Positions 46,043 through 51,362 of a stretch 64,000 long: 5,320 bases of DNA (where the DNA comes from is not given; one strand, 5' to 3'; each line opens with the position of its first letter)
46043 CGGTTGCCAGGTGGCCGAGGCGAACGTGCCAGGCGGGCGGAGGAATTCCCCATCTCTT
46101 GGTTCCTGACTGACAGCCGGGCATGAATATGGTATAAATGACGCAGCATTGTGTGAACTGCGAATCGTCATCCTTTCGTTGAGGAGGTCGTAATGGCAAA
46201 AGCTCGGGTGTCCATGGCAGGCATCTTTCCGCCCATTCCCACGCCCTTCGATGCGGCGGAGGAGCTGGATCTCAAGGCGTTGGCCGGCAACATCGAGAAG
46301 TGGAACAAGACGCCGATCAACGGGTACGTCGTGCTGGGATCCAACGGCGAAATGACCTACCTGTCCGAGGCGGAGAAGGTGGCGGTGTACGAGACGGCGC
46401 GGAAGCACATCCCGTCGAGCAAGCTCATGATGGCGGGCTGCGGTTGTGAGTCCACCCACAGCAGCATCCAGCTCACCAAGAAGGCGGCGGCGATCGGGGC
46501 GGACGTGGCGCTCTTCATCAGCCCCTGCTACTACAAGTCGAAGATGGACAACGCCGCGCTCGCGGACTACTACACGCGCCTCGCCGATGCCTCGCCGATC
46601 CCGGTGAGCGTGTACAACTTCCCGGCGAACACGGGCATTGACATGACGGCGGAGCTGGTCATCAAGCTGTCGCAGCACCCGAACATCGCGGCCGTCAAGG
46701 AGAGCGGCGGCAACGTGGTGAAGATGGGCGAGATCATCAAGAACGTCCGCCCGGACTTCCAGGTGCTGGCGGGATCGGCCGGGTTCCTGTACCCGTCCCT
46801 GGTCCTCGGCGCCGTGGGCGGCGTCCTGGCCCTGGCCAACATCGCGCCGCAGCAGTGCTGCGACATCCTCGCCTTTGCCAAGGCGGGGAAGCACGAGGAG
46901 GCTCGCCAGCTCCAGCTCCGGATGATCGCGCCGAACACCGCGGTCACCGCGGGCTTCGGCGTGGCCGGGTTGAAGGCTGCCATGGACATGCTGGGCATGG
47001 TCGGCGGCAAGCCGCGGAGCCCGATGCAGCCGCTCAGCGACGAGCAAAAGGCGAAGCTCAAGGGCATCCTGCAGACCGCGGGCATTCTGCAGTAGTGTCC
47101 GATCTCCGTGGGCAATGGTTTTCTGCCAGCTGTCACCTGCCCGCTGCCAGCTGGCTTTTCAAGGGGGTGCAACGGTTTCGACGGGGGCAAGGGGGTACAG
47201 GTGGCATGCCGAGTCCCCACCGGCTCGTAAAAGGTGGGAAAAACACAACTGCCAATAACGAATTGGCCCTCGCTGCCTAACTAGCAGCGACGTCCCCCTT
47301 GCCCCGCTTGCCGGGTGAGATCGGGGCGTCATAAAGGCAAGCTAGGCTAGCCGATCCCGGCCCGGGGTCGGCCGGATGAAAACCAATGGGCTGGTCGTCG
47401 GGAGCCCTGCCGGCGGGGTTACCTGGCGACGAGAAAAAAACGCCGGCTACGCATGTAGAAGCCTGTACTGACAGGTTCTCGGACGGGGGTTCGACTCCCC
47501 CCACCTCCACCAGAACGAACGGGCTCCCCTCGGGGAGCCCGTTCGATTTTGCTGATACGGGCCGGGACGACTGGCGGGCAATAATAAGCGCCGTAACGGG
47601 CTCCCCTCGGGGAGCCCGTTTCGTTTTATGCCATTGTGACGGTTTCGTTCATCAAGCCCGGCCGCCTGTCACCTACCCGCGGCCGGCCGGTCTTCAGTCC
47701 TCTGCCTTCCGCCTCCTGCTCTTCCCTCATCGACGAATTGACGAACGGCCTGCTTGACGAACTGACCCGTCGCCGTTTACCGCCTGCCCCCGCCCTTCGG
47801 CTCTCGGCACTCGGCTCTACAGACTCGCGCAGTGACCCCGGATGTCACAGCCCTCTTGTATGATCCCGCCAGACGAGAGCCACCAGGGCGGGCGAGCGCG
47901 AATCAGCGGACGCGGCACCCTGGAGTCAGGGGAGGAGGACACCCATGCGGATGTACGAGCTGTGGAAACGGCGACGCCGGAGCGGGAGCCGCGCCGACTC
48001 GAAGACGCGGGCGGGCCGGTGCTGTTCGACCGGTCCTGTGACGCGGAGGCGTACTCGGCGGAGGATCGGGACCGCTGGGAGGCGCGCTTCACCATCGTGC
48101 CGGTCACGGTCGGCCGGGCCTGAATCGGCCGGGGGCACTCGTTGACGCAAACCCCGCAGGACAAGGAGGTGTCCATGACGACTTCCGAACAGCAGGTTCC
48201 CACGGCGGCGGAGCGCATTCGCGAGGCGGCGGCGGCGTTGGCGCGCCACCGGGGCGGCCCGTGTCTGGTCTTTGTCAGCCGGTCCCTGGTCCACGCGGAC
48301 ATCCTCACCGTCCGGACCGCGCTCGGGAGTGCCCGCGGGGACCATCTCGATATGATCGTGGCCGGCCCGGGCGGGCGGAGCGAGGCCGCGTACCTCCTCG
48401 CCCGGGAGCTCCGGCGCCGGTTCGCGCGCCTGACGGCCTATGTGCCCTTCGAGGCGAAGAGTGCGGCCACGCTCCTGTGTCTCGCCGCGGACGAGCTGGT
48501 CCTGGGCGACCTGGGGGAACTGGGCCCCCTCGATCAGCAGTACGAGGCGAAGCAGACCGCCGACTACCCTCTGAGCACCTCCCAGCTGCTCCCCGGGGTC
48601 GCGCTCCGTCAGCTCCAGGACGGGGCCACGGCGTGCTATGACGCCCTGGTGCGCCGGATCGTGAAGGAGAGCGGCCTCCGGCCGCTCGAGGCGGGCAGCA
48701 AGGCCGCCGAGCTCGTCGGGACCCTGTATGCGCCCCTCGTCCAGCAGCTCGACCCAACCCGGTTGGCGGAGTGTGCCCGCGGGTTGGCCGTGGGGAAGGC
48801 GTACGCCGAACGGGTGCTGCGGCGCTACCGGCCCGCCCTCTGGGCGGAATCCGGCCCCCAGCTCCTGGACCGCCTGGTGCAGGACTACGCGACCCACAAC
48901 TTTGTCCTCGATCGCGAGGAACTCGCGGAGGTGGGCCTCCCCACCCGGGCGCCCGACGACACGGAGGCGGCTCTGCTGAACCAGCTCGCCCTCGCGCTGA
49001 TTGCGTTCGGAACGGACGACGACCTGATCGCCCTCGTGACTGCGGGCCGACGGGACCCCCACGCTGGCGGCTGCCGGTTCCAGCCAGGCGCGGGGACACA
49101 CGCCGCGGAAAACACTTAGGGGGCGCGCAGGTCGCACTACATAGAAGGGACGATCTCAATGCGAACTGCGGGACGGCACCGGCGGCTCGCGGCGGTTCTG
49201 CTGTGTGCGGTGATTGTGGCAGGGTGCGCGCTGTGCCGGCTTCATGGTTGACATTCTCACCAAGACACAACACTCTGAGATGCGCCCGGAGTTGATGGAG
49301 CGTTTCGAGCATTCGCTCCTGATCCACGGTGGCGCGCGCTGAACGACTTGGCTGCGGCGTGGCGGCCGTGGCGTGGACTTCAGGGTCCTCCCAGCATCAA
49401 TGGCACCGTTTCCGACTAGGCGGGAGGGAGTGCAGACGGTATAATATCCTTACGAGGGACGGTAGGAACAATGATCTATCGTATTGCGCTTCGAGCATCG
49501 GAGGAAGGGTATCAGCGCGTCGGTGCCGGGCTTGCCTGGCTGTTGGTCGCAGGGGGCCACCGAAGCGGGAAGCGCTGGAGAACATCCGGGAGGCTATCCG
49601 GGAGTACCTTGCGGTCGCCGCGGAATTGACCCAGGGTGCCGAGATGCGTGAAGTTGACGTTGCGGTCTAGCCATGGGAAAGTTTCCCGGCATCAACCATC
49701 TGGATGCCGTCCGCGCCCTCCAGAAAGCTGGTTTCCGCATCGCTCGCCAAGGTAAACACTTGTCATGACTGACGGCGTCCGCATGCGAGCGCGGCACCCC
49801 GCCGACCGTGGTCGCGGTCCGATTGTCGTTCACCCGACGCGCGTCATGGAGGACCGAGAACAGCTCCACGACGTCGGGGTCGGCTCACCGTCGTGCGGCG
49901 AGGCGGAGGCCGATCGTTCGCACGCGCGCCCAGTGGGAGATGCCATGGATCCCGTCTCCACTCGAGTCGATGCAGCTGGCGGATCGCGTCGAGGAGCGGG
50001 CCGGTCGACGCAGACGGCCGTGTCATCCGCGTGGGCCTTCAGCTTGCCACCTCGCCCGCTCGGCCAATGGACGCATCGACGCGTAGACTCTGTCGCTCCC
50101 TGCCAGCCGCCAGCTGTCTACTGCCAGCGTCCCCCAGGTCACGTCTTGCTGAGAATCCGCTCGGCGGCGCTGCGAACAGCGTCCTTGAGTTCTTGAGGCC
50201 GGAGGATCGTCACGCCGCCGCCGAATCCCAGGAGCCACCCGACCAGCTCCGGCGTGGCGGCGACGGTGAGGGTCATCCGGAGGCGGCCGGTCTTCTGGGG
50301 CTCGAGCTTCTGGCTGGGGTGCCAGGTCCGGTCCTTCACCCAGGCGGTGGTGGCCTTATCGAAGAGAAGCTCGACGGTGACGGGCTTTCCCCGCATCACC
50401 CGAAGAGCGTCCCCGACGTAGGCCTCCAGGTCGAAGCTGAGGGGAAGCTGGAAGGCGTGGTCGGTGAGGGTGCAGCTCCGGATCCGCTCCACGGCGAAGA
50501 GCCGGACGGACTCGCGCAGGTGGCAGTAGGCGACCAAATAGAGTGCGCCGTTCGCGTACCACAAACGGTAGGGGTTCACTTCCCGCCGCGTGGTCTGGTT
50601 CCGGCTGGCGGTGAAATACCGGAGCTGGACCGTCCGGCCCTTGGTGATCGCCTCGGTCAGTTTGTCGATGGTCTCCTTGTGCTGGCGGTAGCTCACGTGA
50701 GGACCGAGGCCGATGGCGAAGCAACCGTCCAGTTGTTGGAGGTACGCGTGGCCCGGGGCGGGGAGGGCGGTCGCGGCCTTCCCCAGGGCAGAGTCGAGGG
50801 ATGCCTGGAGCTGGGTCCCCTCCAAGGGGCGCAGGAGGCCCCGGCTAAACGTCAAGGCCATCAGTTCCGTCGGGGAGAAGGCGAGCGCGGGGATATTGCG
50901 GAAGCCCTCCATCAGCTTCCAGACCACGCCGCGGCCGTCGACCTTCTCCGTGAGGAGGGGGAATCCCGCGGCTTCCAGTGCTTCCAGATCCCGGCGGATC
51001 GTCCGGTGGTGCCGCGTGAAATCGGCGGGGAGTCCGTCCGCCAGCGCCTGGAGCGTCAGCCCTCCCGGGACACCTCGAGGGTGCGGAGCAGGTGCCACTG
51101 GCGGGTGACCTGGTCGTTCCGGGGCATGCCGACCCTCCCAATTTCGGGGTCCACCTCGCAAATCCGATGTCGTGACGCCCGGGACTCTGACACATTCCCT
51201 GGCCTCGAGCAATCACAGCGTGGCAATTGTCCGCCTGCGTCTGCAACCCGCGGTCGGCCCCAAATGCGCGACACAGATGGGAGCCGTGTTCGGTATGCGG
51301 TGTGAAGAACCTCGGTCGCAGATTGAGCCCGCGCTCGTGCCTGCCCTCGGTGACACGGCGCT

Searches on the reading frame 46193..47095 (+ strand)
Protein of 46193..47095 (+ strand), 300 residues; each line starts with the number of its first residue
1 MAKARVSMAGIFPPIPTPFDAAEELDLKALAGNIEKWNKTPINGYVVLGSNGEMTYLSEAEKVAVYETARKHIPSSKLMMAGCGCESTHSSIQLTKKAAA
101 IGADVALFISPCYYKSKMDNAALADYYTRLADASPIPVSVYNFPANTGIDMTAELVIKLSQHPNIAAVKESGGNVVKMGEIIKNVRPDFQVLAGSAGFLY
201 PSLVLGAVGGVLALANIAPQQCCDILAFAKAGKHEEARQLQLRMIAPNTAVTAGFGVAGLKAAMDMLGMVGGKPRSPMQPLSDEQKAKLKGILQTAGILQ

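Call 9: search_protein_families(library=pfam, proteins=[window:46193-47095:+])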
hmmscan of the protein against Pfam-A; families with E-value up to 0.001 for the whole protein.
window:46193-47095:+ (300 aa): 1 family
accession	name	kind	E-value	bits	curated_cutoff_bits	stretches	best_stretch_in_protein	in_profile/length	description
PF00701.28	DHDPS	-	5.4e-59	199.7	22.1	1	8-295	2-288/289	Dihydrodipicolinate synthetase family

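Call 40: find_encoding_contigs(protein=window:46193-47095:+, flank=10000, max_places=8)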
Protein window:46193-47095:+ (300 aa): 6 contigs read that carry it; 6 places shown.
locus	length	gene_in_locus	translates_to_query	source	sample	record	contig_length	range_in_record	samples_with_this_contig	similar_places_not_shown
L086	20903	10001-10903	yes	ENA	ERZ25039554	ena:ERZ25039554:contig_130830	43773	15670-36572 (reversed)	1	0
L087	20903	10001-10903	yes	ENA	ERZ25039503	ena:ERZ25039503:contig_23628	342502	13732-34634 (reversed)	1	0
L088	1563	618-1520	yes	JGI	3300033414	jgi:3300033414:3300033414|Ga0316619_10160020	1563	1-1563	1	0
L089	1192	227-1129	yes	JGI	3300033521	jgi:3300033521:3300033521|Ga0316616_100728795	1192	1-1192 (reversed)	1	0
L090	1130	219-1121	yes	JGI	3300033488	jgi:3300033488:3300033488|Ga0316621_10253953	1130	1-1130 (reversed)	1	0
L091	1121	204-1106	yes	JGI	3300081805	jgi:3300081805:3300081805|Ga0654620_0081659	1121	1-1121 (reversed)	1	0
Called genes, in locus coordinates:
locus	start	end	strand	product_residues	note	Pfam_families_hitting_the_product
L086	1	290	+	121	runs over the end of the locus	PF07238:PilZ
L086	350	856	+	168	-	PF01668:SmpB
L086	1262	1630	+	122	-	-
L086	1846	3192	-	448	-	PF01425:Amidase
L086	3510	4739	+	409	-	PF00180:Iso_dh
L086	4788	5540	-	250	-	PF00528:BPD_transp_1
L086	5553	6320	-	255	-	PF00005:ABC_tran, PF13304:AAA_21 (faint)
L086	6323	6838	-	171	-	PF00528:BPD_transp_1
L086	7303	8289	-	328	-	PF09084:NMT1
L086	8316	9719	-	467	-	PF02615:Ldh_2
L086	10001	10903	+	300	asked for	PF00701:DHDPS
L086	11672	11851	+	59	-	-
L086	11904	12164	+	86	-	-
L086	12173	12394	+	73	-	-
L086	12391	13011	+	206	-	-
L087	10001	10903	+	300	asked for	PF00701:DHDPS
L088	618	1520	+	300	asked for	PF00701:DHDPS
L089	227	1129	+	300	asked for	PF00701:DHDPS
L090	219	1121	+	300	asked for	PF00701:DHDPS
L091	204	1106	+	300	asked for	PF00701:DHDPS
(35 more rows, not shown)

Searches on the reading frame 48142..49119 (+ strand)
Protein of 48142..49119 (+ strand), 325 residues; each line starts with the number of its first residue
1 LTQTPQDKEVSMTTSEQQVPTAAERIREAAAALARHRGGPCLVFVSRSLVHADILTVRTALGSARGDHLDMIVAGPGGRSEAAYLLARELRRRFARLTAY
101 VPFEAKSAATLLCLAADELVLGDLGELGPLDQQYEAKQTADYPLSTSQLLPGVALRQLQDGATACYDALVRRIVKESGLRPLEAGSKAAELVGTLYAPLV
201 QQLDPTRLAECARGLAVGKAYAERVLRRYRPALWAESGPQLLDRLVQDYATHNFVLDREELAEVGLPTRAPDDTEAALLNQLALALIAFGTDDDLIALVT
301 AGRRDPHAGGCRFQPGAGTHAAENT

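Call 9: search_protein_families(library=pfam, proteins=[window:48142-49119:+])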
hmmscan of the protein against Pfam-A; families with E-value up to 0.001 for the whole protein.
window:48142-49119:+ (325 aa): 2 families
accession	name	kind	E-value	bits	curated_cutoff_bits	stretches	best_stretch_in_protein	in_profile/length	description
PF01972.22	SDH_protease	-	2.1e-09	37.2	31.3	1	67-135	92-160/286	ClpP-like SDH-type serine proteinase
PF25145.1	NfeD1b_N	-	0.0001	22.4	40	1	65-129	27-94/189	NfeD1b, N-terminal domain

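Call 38: find_encoding_contigs(protein=window:48142-49119:+, flank=10000, max_places=8)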
Protein window:48142-49119:+ (325 aa): no gene with exactly this product is on record in the collection.

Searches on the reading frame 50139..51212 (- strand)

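Call 46: search_protein_families(library=pfam, proteins=[window:50139-51212:-], max_evalue=0.01)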
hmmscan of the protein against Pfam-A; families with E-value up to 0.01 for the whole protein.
window:50139-51212:- (357 aa): 2 families
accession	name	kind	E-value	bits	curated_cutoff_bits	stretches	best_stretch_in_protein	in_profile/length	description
PF13280.12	WYL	-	1e-21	77.1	21.8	1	180-248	1-69/70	WYL domain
PF25583.1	WCX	-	1.7e-18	67.2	23.9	1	277-354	2-76/76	WCX domain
